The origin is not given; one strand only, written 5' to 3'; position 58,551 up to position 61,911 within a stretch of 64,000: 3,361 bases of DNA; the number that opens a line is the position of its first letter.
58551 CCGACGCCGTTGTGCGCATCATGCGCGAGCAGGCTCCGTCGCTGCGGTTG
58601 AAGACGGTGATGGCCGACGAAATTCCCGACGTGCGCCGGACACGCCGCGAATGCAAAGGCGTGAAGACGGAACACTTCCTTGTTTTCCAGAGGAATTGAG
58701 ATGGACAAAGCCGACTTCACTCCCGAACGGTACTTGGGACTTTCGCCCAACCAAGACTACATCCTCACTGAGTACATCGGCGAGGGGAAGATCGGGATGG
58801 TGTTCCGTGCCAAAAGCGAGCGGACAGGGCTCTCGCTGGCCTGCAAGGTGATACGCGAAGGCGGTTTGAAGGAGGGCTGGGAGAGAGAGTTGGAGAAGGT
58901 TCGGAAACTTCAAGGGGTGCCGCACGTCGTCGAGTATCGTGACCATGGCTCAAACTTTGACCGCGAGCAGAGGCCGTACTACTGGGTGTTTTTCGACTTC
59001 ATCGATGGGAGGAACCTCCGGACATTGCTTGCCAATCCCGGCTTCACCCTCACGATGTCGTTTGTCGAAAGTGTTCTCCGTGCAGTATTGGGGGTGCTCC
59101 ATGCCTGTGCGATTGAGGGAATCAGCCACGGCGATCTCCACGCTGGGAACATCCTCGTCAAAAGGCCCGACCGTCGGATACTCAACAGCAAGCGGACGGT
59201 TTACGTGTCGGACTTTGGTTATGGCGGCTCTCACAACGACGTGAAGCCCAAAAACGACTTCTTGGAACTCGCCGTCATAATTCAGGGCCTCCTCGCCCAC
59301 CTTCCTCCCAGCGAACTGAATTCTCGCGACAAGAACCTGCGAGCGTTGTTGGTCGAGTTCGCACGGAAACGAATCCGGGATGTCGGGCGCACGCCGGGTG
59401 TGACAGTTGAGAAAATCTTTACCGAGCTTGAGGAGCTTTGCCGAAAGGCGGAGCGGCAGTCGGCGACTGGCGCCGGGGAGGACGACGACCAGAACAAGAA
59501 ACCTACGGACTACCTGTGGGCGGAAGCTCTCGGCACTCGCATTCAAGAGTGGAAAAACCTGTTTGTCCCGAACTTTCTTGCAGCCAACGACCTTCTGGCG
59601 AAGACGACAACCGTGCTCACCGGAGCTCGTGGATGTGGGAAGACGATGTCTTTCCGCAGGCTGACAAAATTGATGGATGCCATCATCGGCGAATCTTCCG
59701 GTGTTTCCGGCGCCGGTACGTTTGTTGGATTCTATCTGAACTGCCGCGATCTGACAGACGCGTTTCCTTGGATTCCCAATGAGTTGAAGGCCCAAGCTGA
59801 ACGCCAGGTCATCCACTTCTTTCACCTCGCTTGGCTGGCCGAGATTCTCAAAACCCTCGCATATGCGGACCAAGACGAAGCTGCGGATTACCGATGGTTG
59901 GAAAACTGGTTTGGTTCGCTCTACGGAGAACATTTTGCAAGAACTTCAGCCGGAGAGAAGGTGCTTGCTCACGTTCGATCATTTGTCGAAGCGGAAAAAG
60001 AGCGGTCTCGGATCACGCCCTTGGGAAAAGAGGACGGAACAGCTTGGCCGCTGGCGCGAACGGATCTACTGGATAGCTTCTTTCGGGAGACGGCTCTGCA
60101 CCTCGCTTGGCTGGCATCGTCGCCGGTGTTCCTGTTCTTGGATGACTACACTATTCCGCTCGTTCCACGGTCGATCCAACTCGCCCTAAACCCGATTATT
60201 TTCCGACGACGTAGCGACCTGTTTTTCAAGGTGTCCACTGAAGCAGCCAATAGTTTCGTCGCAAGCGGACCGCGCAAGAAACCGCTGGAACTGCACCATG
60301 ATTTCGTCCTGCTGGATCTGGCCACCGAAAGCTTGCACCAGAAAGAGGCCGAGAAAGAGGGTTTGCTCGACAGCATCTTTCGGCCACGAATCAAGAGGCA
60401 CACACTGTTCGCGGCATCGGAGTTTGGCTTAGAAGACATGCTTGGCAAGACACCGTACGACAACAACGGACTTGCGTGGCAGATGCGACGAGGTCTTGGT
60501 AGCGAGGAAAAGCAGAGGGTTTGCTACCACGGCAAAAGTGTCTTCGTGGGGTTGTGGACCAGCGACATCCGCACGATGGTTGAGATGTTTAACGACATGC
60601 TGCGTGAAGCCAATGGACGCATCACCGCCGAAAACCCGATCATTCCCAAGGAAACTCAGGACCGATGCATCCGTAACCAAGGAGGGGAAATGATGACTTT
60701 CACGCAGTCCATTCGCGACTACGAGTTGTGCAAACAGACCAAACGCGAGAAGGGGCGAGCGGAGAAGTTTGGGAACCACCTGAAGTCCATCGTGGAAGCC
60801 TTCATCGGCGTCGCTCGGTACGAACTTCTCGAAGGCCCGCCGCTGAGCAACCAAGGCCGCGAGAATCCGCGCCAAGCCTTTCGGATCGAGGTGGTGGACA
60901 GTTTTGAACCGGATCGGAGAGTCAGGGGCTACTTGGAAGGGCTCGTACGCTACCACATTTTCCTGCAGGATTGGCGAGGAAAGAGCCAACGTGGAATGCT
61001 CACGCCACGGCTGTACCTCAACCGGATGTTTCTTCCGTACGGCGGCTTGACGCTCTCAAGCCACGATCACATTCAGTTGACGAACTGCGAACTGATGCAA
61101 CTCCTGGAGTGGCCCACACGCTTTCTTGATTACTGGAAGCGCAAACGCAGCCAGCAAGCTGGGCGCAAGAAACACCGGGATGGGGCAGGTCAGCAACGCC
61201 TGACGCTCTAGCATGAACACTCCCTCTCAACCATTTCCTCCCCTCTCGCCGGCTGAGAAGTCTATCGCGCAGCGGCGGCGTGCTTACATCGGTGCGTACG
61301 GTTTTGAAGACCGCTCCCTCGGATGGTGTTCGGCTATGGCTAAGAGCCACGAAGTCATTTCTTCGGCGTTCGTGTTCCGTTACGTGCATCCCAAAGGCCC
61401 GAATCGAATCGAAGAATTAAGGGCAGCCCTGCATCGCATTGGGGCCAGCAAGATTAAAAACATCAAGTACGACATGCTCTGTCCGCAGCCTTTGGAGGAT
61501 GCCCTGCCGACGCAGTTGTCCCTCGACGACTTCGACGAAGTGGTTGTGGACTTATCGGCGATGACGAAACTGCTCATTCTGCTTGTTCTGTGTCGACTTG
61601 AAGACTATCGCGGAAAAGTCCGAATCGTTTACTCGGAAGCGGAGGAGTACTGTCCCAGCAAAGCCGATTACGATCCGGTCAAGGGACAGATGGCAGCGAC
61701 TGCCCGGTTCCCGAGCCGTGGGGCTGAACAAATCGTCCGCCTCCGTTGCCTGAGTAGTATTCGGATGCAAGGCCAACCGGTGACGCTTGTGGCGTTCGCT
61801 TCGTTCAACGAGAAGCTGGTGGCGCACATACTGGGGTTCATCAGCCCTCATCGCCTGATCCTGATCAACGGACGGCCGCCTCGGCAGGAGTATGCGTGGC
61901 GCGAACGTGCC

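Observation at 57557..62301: Tightly coupled operon of SPPY methyltransferase + protein-kinase/P-loop NTPase fusion + tandem Rossmann (CARF/SAVED-like?) protein: candidate undescribed defence system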

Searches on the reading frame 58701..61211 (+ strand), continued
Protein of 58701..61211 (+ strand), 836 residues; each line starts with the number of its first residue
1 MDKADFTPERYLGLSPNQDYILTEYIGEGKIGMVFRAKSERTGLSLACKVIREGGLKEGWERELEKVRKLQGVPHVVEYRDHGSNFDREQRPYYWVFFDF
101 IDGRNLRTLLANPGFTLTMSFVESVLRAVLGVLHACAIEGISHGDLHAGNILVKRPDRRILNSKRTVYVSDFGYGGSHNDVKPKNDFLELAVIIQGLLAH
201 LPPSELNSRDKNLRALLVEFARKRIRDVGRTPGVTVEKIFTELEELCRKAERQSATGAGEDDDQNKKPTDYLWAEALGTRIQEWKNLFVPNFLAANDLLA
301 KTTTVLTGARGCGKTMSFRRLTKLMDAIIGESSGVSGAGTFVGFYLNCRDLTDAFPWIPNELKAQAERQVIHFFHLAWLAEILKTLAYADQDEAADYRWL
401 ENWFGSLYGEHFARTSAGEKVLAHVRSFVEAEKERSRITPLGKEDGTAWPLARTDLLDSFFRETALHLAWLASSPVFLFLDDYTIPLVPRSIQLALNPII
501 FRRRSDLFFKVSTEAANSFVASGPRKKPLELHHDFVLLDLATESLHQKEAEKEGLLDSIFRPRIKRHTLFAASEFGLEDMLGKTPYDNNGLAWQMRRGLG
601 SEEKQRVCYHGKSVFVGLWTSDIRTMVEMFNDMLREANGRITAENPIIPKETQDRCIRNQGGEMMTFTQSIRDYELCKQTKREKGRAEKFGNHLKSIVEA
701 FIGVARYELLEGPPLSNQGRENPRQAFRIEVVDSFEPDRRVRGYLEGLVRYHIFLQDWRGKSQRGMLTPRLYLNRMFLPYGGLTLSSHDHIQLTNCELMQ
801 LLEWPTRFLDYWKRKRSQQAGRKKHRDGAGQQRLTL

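Call 32: search_solved_structures(query=window:58701-61211:+, max_evalue=1)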
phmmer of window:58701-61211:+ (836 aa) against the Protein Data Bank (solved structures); distinct sequences matched with E-value up to 1: 412 (the best 60 are shown).
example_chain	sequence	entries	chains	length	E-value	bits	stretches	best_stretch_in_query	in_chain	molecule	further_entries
4bcf_A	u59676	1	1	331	1.1e-07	33.8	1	24-156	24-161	CYCLIN-DEPENDENT KINASE 9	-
8i0l_A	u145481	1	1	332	1.1e-07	33.8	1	24-156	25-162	Cyclin-dependent kinase 9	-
6gzh_A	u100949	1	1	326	1.5e-07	33.4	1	24-156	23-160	Cyclin-dependent kinase 9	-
4or5_A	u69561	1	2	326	1.5e-07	33.4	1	24-156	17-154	Cyclin-dependent kinase 9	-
5l1z_A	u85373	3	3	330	1.5e-07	33.4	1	24-156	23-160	Cyclin-dependent kinase 9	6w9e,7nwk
3blh_A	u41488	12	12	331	1.5e-07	33.4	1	24-156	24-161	Cell division protein kinase 9 | Cyclin-dependent kinase 9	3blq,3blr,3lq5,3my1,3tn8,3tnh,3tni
4imy_A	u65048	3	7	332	1.6e-07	33.4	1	24-156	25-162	Cyclin-dependent kinase 9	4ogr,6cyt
3mi9_A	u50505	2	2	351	1.7e-07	33.2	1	24-156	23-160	Cell division protein kinase 9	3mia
4ec8_A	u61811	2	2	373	2e-07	33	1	24-156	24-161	Cyclin-dependent kinase 9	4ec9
32aw_A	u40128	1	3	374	2e-07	33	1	24-156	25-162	Cyclin-dependent kinase 9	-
5xzv_A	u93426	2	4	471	3.9e-07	32.1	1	21-174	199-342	Serine/threonine-protein kinase RAD53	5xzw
6z45_A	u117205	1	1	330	5.4e-07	31.6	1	24-156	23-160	Cyclin-dependent kinase 9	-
8k5r_A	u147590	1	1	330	5.8e-07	31.5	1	24-156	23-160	Cyclin-dependent kinase 9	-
2j7t_A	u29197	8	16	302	1e-06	30.7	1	13-154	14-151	SERINE/THREONINE-PROTEIN KINASE 10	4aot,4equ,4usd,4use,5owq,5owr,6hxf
6eim_A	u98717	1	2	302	1e-06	30.7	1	13-154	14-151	Serine/threonine-protein kinase 10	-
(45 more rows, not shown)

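Call 50: predict_structure(alignment_id=A2)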
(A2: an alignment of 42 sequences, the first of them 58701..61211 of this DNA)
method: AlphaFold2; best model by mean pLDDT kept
length: 836 residues; sequences in the alignment: 42
mean_pLDDT: 83.9   pTM: 0.78
mean pLDDT of the five models: 83.9, 83.8, 81.6, 78.8, 78.4
residues with pLDDT >= 90: 350; 70-90: 383; 50-70: 63; < 50: 40
segments of 3 or more residues with pLDDT < 50: 1-3, 175-178, 261-278, 680-682, 828-836
pLDDT, mean of each block of 10 residues (from residue 1): 61 91 89 91 92 80 84 92 91 92 92 89 95 92 89 90 88 59 84 95 86 92 86 86 91 67 39 43 69 73 83 75 88 85 91 82 92 96 91 86 91 86 92 91 86 94 91 91 84 93 91 80 81 83 80 87 81 89 90 78 70 90 81 86 91 93 86 59 58 94 94 82 90 85 87 81 71 91 86 92 95 90 59 39
secondary structure, 60 per line:
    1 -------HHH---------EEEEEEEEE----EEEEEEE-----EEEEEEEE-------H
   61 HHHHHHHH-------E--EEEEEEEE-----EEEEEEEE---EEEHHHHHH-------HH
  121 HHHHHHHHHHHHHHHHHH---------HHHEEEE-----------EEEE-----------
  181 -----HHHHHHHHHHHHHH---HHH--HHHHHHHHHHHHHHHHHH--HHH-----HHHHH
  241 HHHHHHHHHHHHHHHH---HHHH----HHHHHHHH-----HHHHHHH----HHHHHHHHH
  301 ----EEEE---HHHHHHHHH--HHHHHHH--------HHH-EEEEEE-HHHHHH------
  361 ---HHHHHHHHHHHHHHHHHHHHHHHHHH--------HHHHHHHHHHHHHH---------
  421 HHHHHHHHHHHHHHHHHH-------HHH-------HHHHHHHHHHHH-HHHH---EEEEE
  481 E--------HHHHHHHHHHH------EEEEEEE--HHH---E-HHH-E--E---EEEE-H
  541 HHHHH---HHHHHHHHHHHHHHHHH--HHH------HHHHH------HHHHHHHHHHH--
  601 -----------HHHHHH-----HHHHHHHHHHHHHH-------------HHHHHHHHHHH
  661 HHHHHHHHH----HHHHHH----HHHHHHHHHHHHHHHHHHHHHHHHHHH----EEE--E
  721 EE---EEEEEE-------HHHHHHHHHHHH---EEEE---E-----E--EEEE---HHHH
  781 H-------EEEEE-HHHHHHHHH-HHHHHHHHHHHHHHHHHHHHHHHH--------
elements in order (helices of 4 or more, strands of 3 or more residues): E20-28 E33-39 E45-52 H60-68 E79-86 E92-99 E103-105 H106-111 H119-138 E151-154 E166-169 H186-199 H208-225 H236-256 H260-263 H268-275 H281-287 H292-300 E305-308 H312-320 H323-329 E342-347 H349-354 H364-389 H398-411 H421-438 H456-467 H469-472 E476-481 H490-500 E507-513 E535-538 H540-545 H549-565 H577-581 H588-598 H612-617 H623-636 H650-669 H674-679 H684-710 E715-717 E720-722 E726-731 H739-750 E754-757 E770-773 H777-781 E789-793 H795-803 H805-828

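Call 52: fold_search(model_id=the predicted structure, library=pdb)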
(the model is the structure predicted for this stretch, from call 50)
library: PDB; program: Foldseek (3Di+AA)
matches with E <= 10: 2000; with E <= 0.001: 2000
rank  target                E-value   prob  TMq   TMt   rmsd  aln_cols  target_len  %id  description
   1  4x3f_B                1.3e-09  1.00  0.20  0.53   8.9       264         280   20  Crystal structure of the intracellular domain of the M. tuberculosis Ser/Thr kinase PknA (released 2015-01-21)
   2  4x3f_A                3.5e-09  1.00  0.20  0.53  11.7       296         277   20  Crystal structure of the intracellular domain of the M. tuberculosis Ser/Thr kinase PknA (released 2015-01-21)
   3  7nry                  4.3e-09  1.00  0.20  0.54  13.3       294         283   20  Re-refinement of MAPKAP kinase-2/inhibitor complex 3fyj (released 2022-02-09)
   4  6i2p_A                4.3e-09  1.00  0.18  0.51  10.2       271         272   21  Crystal structure of the Mycobacterium tuberculosis PknB kinase domain (L33E mutant) in complex with its substrate Gar (released 2019-05-22)
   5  8xu4_A                4.9e-09  1.00  0.20  0.53  10.3       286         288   19  The Crystal Structure of MAPK2 from Biortus. (released 2024-01-24)
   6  8xu4_C                4.9e-09  1.00  0.20  0.54  10.4       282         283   19  The Crystal Structure of MAPK2 from Biortus. (released 2024-01-24)
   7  5m08_B                7.9e-09  1.00  0.22  0.64   6.7       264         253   18  Crystal structure of Mycobacterium tuberculosis PknI kinase domain, C20A_R136A double mutant (released 2017-01-11)
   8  4aot_A                8.3e-09  1.00  0.20  0.52  10.8       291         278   20  Crystal Structure of Human Serine Threonine Kinase-10 (LOK) Bound to GW830263A (released 2012-04-11)
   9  8xu4_B                9.1e-09  1.00  0.19  0.50  10.7       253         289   18  The Crystal Structure of MAPK2 from Biortus. (released 2024-01-24)
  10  4rgj                  9.5e-09  1.00  0.19  0.32  23.8       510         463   15  Apo crystal structure of CDPK4 from Plasmodium falciparum, PF3D7_0717500 (released 2014-10-29)
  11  6b2q_C                1.1e-08  1.00  0.19  0.53   9.9       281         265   20  Dual Inhibition of the Essential Protein Kinases A and B in Mycobacterium tuberculosis (released 2018-02-14)
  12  9d7q_A                1.1e-08  1.00  0.20  0.55   9.6       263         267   15  Water and chloride as allosteric inhibitors in WNK kinase osmosensing (released 2024-12-11)
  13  9d00_B                1.2e-08  1.00  0.19  0.53  10.3       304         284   17  HPK1 kinase domain T165E,S171E phosphomimetic mutant in complex with compound 53 (released 2024-12-18)
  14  2wel_A                1.2e-08  1.00  0.21  0.52  15.4       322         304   20  Crystal structure of SU6656-bound calcium/calmodulin-dependent protein kinase II delta in complex with calmodulin (released 2009-04-14)
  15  3kc3_F                1.2e-08  1.00  0.19  0.49  14.7       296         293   19  MK2 complexed to inhibitor N4-(7-(benzofuran-2-yl)-1H-indazol-5-yl)pyrimidine-2,4-diamine (released 2010-01-12)
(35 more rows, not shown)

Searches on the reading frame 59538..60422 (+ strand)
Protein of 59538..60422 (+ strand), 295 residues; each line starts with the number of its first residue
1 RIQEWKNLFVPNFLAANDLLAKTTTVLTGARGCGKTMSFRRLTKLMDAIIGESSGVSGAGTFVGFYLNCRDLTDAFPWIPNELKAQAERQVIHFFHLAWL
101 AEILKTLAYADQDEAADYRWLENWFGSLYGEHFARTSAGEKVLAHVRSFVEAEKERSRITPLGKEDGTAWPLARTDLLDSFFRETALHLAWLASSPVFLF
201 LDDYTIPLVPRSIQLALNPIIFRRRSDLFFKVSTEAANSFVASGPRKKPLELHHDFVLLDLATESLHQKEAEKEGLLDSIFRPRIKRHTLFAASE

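Call 77: search_protein_families(library=pfam, proteins=[window:59538-60422:+], max_evalue=10)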
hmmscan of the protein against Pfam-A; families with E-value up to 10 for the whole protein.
window:59538-60422:+ (295 aa): 7 families
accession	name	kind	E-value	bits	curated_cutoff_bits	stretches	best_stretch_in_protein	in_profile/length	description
PF24389.1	ORC-CDC6-like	-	5.3e-14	52.3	27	1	7-288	18-305/571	ORC-CDC6-like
PF13401.12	AAA_22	-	0.0022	18.7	27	1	23-58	6-33/130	AAA domain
PF13191.12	AAA_16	-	0.013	16.5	32.6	1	25-203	27-140/167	AAA ATPase domain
PF13173.12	AAA_14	-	0.028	14.9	27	1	24-44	4-24/129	AAA domain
PF05729.18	NACHT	-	0.055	13.7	26.7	1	24-74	2-47/167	NACHT domain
PF00005.33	ABC_tran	-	0.12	13.4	25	1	21-52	10-41/137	ABC transporter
PF13521.12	AAA_28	-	0.13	12.9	27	1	26-45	3-22/164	AAA domain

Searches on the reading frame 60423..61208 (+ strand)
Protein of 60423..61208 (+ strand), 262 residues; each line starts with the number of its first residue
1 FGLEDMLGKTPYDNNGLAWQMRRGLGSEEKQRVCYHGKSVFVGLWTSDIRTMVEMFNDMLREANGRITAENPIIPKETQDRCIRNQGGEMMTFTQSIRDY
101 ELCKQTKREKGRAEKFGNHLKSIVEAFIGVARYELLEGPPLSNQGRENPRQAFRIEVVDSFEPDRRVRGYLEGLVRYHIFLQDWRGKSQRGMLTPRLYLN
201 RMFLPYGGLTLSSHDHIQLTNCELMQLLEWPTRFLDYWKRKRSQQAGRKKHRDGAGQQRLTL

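Call 41: search_protein_families(library=padloc, proteins=[window:60438-61208:+], max_evalue=1)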
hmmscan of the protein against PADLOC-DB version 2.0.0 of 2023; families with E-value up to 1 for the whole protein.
window:60438-61208:+ (257 aa): 0 families

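Call 61: search_solved_structures(query=A3, max_evalue=10)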
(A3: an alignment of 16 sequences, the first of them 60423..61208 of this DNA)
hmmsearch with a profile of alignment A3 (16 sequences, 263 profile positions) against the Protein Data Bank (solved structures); distinct sequences matched with E-value up to 10: 4.
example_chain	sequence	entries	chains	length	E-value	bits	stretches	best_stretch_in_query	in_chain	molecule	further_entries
5cf3_A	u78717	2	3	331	0.064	15.9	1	69-123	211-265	Bone sialoprotein-binding protein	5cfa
2xtx_A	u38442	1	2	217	0.33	13.5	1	183-224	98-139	QNRB1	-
1t72_A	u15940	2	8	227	0.6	12.7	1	49-145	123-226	Phosphate transport system protein phoU homolog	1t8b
1wek_A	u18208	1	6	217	2.1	10.9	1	167-185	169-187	hypothetical protein TT1465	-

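Call 77: search_protein_families(library=pfam, proteins=[window:60423-61208:+], max_evalue=10)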
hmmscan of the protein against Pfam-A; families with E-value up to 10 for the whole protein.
window:60423-61208:+ (262 aa): 1 family
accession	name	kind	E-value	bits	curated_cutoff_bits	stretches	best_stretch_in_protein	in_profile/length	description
PF24389.1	ORC-CDC6-like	-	4.4e-08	32.7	27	1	26-219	404-571/571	ORC-CDC6-like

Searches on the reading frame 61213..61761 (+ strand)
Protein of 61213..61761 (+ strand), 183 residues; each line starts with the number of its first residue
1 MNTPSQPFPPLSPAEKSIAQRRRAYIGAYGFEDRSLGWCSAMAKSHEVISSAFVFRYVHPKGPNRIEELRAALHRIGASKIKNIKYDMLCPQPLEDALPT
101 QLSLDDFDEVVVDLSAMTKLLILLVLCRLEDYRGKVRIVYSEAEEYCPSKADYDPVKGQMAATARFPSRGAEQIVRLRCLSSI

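Call 41: search_protein_families(library=padloc, proteins=[window:61213-61761:+], max_evalue=1)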
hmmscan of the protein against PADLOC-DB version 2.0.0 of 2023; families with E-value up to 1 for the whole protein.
window:61213-61761:+ (183 aa): 4 families
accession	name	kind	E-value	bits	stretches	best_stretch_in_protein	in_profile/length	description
PDLC01917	CARF6--CARF_CARF_CARF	-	6e-07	27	1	24-147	17-139/308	-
PDLC01921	CARF6--CARF_CARF_CARF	-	0.001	16.4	1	20-144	13-133/298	-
PDLC01915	CARF6--CARF_CARF_CARF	-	0.019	12.4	1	26-144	23-131/297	-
PDLC01910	CARF6--CARF_CARF_CARF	-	0.02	12.1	1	20-126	26-138/348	-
